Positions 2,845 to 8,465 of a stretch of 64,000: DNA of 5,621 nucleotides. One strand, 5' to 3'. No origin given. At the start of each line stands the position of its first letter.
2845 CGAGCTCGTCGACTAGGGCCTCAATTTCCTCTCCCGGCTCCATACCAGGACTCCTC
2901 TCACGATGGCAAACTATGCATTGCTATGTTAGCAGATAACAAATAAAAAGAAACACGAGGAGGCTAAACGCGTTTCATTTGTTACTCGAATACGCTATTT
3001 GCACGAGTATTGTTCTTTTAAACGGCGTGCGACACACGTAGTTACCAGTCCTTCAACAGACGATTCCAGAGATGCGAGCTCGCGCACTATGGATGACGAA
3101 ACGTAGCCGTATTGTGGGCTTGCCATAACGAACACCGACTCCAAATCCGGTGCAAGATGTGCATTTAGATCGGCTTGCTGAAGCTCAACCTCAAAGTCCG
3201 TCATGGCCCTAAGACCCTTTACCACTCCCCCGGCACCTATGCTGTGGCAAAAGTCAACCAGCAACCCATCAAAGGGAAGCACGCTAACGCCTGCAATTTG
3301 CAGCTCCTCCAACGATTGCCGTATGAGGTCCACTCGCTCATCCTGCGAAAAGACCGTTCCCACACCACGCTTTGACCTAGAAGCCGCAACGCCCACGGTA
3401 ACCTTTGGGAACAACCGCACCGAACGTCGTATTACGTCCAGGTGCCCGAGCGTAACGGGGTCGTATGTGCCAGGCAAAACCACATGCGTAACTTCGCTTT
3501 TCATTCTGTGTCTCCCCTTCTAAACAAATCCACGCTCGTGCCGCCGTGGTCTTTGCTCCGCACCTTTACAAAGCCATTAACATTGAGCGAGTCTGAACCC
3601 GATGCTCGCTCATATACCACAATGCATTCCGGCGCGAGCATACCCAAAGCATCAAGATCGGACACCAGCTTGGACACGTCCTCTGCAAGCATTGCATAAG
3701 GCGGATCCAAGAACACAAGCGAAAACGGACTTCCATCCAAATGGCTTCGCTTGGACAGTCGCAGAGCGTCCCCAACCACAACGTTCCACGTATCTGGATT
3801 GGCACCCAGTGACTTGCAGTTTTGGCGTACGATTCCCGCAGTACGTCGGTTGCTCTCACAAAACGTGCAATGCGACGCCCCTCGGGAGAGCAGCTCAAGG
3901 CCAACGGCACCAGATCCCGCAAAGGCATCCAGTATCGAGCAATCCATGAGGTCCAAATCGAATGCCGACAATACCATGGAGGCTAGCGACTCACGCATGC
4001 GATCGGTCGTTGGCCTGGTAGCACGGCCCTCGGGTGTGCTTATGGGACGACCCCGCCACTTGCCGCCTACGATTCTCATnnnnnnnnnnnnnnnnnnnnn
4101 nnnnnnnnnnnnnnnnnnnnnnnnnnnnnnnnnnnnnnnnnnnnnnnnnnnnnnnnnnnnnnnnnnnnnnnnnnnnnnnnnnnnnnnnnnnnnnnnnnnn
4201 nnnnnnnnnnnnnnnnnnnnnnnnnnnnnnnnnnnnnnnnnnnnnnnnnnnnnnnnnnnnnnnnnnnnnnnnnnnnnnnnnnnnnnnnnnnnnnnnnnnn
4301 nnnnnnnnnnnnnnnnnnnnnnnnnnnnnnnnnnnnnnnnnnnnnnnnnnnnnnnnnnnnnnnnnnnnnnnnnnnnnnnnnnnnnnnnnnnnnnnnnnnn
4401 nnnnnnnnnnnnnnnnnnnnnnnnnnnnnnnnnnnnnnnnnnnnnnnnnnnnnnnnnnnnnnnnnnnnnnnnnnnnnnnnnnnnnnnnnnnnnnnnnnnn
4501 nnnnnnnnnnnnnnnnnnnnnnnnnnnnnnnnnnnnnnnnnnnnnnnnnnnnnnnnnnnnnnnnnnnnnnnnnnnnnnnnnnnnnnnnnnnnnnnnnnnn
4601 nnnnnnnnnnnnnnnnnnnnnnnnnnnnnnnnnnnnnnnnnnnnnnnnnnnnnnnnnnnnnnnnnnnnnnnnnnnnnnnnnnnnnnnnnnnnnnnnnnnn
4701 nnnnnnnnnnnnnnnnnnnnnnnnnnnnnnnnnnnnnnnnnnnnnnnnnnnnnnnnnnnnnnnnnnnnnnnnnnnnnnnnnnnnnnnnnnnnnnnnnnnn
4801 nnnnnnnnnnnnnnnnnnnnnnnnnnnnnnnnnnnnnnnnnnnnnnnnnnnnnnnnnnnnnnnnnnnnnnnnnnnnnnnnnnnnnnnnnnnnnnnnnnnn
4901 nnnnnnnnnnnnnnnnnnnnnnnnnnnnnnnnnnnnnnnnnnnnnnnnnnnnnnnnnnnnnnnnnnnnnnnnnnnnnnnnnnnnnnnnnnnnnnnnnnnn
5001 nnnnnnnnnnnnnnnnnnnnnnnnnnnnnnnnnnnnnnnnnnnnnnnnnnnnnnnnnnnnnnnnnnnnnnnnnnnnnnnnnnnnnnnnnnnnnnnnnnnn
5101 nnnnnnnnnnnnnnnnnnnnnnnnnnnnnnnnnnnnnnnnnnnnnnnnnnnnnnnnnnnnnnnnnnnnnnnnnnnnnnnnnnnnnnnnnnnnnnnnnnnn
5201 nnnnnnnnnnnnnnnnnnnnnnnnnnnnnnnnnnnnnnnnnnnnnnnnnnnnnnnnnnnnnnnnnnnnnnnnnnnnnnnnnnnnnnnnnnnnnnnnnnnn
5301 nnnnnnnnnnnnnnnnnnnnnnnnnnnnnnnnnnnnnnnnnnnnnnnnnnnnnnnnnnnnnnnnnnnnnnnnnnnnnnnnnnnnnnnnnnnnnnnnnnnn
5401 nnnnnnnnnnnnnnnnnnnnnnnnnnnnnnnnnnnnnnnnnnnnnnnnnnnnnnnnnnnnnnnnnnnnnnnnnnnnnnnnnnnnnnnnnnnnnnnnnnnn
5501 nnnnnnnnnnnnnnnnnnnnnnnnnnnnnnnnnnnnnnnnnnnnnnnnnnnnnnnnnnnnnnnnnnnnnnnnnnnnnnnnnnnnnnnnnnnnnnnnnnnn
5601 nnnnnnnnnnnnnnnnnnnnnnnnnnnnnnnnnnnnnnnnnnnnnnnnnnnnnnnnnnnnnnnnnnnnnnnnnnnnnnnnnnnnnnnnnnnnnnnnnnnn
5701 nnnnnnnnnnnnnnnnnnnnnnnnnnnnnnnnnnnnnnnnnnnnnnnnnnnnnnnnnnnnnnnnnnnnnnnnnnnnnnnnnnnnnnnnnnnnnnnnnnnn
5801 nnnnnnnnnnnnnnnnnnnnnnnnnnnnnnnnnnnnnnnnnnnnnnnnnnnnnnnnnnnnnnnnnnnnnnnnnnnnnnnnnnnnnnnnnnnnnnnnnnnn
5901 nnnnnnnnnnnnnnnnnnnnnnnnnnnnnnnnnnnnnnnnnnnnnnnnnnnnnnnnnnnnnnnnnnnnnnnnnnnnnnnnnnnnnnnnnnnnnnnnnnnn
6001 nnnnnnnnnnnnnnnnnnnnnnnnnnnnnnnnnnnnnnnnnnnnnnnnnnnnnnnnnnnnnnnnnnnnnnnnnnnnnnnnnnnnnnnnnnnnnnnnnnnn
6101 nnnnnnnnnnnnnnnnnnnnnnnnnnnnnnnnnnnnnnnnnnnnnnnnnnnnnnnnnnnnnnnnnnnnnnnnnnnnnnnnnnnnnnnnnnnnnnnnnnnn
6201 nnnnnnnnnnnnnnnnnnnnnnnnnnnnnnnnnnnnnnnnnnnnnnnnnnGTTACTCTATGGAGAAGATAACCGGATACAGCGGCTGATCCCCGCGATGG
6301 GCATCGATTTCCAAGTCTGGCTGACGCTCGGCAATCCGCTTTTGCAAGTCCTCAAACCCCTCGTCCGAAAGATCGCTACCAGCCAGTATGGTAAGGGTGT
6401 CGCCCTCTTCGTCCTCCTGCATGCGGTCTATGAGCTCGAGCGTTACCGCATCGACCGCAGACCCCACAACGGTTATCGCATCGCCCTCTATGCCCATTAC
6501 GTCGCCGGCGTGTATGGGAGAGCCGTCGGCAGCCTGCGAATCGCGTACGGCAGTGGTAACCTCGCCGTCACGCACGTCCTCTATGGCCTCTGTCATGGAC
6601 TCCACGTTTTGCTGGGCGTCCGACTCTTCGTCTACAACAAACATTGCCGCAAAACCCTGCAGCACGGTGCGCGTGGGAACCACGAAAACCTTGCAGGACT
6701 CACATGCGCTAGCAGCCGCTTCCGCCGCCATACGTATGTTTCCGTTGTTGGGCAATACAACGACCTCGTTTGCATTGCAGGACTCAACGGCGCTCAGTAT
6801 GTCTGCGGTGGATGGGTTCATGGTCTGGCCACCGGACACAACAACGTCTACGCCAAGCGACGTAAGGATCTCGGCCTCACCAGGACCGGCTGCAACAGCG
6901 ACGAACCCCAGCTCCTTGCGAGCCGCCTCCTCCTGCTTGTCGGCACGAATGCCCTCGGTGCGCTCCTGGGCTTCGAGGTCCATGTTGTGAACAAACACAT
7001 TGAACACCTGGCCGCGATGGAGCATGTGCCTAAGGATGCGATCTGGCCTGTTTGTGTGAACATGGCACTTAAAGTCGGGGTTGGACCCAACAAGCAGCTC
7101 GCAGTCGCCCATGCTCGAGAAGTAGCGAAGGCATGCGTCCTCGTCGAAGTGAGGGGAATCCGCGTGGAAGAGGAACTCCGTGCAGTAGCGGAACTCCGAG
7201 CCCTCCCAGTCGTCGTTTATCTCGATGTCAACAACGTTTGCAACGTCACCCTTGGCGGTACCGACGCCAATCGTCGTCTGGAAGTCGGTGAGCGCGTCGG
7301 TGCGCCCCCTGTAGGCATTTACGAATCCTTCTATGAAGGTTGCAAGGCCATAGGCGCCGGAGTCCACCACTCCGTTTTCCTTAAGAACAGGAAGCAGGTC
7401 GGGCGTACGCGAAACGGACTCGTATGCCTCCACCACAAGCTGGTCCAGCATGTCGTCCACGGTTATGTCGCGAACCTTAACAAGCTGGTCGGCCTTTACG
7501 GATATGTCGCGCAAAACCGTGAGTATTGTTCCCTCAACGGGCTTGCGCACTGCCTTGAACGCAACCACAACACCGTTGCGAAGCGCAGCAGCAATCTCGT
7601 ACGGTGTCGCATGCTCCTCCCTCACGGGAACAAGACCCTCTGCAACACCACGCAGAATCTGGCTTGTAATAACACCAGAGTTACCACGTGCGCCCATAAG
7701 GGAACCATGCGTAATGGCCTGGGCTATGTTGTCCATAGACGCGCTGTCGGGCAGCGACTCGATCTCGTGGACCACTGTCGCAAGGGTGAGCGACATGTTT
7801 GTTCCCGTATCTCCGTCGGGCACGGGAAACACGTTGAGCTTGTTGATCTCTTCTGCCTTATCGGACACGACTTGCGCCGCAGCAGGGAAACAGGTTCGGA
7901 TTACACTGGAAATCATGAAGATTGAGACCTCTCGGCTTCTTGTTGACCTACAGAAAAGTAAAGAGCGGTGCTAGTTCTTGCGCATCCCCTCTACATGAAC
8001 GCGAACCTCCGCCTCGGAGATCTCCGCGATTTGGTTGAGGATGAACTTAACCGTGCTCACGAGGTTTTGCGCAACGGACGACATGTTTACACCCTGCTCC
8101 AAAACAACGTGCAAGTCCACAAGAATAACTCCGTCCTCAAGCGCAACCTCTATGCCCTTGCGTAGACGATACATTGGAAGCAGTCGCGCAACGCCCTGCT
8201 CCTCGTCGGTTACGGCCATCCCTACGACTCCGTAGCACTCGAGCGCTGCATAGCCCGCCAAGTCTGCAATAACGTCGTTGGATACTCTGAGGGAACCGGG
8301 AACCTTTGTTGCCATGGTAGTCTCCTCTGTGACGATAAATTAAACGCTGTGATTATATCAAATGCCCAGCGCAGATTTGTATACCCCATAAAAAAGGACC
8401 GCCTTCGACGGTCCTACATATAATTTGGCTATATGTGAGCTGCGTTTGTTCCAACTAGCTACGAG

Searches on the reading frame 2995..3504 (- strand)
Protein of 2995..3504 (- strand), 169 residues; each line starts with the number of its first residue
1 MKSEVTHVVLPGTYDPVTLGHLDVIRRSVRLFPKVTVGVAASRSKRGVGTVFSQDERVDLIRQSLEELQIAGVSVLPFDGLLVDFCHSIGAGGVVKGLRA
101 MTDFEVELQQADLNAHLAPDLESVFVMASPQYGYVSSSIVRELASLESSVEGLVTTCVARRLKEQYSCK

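Call 56: search_protein_families(library=pfam, proteins=[window:2995-3504:-], max_evalue=0.000001)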
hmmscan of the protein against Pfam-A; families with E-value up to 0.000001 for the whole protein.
window:2995-3504:- (169 aa): 1 family
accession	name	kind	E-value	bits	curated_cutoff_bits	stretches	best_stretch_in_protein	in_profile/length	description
PF01467.32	CTP_transf_like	-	2.6e-19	70.2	21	1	10-142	2-132/133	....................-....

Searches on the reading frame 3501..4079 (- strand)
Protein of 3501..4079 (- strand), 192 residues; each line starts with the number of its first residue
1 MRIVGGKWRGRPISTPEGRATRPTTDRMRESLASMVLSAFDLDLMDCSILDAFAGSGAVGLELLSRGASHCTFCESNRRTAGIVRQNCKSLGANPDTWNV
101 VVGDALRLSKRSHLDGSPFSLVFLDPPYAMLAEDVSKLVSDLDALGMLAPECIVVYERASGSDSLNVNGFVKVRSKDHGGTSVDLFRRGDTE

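Call 56: search_protein_families(library=pfam, proteins=[window:3501-4079:-], max_evalue=0.000001)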
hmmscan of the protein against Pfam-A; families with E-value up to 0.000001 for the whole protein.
window:3501-4079:- (192 aa): 1 family
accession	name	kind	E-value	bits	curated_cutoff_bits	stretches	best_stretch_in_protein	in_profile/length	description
PF03602.21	Cons_hypoth95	-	3.3e-44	151.2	24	1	1-186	1-181/182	Conserved hypothetical protein 95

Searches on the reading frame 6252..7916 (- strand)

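Call 56: search_protein_families(library=pfam, proteins=[window:6252-7916:-], max_evalue=0.000001)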
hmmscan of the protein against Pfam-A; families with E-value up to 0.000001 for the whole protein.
window:6252-7916:- (554 aa): 3 families
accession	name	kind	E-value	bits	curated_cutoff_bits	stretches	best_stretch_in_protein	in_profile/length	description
PF13684.11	FakA-like_C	-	8e-75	251.3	23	1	337-554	1-216/216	Fatty acid kinase subunit A-like, C-terminal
PF02734.22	Dak2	-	3e-37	128.6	27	1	31-199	1-173/174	DAK2 domain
PF21645.3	FakA-like_M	-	6.9e-21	74.3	24.9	1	241-318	1-79/80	Fatty acid kinase subunit A-like, middle domain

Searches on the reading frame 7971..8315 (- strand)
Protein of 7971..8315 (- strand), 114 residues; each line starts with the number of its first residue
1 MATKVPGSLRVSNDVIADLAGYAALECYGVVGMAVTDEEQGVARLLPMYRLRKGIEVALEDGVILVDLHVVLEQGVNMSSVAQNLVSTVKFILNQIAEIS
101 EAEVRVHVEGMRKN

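Call 56: search_protein_families(library=pfam, proteins=[window:7971-8315:-], max_evalue=0.000001)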
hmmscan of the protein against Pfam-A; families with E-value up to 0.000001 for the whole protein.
window:7971-8315:- (114 aa): 1 family
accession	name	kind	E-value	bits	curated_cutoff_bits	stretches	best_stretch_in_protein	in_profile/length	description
PF03780.18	Asp23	-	3.2e-21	76.2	28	1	7-111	3-107/108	Asp23 family, cell envelope-related function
